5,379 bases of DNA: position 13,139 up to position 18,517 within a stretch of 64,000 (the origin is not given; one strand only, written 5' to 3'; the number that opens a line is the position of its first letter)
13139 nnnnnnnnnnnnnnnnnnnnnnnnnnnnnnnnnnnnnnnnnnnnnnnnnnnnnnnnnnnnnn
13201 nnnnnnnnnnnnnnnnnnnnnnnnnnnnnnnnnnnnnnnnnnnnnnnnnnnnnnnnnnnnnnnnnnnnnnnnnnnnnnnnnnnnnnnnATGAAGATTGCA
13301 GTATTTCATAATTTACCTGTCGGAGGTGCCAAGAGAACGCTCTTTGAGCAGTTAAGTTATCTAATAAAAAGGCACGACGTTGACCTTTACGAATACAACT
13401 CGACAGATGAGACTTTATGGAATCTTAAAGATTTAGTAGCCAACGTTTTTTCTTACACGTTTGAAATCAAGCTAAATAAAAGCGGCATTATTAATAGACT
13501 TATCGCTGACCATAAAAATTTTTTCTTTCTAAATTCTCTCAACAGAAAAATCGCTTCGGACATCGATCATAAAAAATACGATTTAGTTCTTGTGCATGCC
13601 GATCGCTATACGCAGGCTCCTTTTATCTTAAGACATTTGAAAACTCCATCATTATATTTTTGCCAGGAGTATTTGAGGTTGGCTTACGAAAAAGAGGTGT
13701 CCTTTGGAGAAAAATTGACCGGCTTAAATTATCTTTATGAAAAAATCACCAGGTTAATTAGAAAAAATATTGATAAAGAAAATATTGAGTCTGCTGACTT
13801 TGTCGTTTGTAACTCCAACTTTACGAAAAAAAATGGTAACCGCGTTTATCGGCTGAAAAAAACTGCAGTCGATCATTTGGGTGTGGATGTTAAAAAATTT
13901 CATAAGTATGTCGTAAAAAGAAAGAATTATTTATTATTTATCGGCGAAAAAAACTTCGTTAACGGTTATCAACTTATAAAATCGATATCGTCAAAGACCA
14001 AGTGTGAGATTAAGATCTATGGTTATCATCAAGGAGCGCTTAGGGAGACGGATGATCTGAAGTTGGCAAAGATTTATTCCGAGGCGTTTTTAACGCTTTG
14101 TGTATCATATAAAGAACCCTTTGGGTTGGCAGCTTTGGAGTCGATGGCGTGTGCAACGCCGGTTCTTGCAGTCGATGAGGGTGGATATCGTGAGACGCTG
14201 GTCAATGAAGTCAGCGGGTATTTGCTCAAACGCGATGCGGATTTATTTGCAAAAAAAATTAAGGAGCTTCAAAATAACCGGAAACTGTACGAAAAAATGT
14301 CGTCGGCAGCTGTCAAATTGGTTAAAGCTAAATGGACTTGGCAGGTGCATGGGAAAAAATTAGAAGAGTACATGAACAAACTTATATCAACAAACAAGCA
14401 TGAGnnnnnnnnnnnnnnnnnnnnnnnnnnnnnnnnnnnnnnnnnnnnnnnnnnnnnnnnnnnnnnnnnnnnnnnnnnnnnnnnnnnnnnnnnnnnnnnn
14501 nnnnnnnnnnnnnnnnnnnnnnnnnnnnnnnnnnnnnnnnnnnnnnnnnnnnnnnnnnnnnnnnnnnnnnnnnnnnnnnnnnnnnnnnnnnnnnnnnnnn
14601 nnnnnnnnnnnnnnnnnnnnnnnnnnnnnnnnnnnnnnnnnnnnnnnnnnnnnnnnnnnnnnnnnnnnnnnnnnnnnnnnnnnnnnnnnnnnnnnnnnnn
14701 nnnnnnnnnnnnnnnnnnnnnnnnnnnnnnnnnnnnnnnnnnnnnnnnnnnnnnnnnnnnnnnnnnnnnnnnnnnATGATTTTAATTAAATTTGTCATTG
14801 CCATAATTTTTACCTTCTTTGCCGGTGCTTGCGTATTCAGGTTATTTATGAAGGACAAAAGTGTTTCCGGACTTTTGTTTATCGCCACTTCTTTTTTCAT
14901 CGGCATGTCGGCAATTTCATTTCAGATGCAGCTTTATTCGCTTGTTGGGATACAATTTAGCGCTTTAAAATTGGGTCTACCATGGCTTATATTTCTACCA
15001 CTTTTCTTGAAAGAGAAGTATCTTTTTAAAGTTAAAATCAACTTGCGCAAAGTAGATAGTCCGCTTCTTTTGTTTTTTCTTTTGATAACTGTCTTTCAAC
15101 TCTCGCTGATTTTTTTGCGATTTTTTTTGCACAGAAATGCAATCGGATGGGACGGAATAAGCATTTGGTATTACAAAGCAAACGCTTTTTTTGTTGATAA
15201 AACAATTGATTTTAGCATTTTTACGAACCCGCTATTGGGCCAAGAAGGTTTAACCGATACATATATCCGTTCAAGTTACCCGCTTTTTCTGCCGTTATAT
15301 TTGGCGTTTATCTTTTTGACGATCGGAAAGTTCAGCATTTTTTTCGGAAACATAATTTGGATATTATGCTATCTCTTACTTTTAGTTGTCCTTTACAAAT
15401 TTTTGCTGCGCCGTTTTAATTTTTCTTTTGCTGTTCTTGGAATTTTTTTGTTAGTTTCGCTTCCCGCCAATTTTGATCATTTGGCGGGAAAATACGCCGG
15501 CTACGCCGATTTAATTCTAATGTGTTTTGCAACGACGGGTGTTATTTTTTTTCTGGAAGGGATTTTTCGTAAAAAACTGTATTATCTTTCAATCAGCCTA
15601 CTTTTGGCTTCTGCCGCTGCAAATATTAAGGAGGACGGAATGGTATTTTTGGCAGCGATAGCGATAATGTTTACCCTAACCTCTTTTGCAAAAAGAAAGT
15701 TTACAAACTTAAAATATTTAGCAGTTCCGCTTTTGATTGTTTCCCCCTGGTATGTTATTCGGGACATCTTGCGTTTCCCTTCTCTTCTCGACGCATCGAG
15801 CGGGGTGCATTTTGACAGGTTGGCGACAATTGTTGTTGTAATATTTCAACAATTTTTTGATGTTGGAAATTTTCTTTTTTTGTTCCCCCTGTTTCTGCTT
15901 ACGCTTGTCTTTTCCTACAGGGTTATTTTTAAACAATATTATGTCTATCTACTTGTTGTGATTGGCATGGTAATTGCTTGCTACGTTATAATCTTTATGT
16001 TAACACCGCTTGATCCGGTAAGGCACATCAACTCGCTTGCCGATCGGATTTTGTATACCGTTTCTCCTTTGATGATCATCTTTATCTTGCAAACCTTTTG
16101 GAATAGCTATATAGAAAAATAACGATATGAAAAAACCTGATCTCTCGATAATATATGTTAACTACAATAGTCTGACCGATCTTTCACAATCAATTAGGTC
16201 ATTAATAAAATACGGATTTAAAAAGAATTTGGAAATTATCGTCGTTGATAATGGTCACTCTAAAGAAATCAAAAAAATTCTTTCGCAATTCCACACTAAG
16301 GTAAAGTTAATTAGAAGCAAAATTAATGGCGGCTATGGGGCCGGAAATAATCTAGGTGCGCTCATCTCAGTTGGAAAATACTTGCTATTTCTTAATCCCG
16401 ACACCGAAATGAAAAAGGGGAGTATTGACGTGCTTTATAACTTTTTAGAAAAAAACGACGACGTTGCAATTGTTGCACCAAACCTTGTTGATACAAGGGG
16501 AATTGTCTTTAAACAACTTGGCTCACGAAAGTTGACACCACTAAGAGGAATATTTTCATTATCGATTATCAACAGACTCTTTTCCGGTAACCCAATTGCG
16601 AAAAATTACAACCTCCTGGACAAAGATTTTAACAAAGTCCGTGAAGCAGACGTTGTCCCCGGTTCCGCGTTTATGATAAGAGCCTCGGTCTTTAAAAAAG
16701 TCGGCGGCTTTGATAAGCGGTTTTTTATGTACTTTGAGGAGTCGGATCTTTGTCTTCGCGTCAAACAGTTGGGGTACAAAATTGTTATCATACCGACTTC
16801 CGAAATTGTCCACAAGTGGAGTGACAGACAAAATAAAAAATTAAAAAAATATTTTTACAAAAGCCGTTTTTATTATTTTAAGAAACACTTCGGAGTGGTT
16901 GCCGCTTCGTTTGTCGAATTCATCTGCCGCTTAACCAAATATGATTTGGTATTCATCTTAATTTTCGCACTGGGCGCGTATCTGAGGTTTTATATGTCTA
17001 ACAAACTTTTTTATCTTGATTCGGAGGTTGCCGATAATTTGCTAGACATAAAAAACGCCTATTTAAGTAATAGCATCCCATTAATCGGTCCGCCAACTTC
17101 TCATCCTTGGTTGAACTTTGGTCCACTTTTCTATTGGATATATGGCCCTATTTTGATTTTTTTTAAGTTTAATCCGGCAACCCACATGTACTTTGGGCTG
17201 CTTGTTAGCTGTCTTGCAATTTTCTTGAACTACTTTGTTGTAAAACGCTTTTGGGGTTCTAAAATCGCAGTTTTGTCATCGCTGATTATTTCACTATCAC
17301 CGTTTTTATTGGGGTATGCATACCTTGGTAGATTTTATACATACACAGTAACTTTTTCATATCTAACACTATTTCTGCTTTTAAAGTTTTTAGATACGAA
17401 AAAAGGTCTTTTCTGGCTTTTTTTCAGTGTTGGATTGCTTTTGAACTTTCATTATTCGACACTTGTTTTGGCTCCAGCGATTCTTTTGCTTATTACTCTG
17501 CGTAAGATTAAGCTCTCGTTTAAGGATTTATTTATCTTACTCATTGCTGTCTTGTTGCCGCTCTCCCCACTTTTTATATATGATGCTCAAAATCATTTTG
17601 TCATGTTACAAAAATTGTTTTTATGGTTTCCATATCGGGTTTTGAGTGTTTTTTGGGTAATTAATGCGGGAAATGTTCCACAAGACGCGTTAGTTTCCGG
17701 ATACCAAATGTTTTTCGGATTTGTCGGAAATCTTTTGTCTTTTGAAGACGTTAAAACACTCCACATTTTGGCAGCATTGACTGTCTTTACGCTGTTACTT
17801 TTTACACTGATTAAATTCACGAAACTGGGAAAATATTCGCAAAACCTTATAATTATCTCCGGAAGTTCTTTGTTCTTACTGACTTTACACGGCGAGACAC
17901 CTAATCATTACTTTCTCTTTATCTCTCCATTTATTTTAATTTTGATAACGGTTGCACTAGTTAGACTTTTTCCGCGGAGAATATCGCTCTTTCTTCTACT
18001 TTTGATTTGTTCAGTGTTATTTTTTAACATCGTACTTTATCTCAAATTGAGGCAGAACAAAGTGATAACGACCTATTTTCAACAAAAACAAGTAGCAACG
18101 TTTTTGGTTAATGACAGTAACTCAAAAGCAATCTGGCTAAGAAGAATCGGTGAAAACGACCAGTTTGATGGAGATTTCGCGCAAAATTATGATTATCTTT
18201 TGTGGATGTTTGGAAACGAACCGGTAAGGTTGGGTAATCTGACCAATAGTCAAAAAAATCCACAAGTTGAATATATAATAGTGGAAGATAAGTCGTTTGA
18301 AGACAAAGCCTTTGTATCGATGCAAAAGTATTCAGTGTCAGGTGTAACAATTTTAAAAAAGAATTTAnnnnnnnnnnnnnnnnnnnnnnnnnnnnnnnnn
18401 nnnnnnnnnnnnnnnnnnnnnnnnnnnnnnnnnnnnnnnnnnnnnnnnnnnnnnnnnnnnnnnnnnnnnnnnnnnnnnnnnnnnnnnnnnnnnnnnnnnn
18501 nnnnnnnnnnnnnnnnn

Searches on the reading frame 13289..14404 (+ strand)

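Call 93: search_protein_families(library=pfam, proteins=[window:13289-14404:+], max_evalue=0.001)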
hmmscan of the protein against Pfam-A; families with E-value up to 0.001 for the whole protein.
window:13289-14404:+ (372 aa): 5 families
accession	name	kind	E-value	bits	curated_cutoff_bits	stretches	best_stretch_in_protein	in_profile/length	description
PF00534.26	Glycos_transf_1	-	8.3e-20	71.5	26.4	1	236-341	61-169/172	Glycosyl transferases group 1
PF13692.12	Glyco_trans_1_4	-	9e-14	52.4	27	1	201-329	21-141/142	Glycosyl transferases group 1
PF13524.12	Glyco_trans_1_2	-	7.9e-08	32.8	25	1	229-353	5-137/144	Glycosyl transferase-like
PF13439.12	Glyco_transf_4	-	4.4e-07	30.5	28.5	1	11-202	1-169/170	Glycosyltransferase Family 4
PF20706.3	GT4-conflict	-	1.3e-06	28.2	26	1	254-352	270-379/385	Family 4 Glycosyltransferase in conflict systems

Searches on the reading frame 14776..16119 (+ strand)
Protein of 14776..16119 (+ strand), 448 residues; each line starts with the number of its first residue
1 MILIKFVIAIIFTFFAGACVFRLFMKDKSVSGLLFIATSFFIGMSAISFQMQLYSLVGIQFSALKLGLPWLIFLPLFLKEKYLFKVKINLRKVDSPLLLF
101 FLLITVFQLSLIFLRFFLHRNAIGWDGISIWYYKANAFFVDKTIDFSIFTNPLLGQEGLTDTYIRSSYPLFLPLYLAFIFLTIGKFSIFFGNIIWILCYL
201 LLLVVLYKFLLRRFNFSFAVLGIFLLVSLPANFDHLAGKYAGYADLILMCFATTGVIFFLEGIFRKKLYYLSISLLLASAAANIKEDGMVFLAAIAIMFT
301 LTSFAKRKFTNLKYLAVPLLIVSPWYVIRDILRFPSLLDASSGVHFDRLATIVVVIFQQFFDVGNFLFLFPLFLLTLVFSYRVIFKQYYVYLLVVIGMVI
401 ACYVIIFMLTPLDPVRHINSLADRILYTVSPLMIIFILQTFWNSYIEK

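Call 8: search_protein_families(library=pfam, proteins=[window:14776-16119:+], max_evalue=0.01)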
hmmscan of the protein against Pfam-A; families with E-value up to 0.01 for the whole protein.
window:14776-16119:+ (448 aa): 1 family
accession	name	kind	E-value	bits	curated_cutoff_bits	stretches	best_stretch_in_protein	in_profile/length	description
PF13231.12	PMT_2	-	5.6e-06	27.1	26.1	1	172-326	5-158/160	Dolichyl-phosphate-mannose-protein mannosyltransferase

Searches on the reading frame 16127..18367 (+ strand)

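Call 41: search_protein_families(library=pfam, proteins=[window:16127-18367:+], max_evalue=0.001)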
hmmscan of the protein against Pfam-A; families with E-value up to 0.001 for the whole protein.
window:16127-18367:+ (747 aa): 5 families
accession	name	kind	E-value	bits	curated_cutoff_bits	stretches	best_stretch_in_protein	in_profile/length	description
PF00535.33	Glycos_transf_2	-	3.5e-21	76.3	23.3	1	7-191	1-166/168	Glycosyl transferase family 2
PF10111.15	Glyco_tranf_2_2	-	9.3e-08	32.3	27.3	1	29-259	24-236/276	Glycosyltransferase like family 2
PF13231.12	PMT_2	-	9.2e-07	29.6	26.1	1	333-482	4-157/160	Dolichyl-phosphate-mannose-protein mannosyltransferase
PF13641.12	Glyco_tranf_2_3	-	0.00012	22.6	27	1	4-230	1-212/230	Glycosyltransferase like family 2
PF02709.20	Glyco_transf_7C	-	0.00093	19.2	23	0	179-224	21-67/78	N-terminal domain of galactosyltransferase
